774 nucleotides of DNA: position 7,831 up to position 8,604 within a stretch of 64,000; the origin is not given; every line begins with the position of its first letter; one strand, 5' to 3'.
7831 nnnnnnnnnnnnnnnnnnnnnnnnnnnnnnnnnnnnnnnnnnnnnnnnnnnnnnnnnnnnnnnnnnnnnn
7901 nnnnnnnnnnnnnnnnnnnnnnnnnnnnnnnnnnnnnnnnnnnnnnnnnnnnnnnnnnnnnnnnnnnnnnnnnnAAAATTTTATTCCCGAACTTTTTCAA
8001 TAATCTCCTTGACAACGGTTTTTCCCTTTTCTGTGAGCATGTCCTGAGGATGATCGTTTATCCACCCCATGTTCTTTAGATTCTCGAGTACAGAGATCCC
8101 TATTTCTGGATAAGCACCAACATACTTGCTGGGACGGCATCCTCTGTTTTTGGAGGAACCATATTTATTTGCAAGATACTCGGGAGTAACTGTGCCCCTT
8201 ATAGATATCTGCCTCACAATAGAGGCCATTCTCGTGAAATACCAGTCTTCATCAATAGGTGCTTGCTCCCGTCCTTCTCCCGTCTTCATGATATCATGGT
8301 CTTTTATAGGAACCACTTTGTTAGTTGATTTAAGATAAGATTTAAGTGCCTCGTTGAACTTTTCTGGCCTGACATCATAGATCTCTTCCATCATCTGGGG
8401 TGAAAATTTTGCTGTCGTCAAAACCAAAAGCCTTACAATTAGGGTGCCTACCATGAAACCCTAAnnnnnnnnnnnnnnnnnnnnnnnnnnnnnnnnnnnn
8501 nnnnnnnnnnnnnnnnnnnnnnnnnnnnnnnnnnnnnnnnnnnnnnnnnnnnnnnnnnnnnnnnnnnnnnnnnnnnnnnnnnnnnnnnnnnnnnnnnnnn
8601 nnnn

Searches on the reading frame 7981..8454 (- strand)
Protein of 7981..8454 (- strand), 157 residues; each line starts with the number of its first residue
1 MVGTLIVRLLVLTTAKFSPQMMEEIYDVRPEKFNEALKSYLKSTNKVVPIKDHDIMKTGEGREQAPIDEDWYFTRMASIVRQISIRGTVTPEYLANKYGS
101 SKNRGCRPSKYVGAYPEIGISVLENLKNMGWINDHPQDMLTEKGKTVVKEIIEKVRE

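Call 38: search_protein_families(library=pfam, proteins=[window:7981-8454:-], max_evalue=0.01)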
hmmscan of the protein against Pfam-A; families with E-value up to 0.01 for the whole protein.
window:7981-8454:- (157 aa): 1 family
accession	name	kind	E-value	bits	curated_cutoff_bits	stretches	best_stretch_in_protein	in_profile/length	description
PF01090.25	Ribosomal_S19e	-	1.2e-36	125.9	29.4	1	25-156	2-135/137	Ribosomal protein S19e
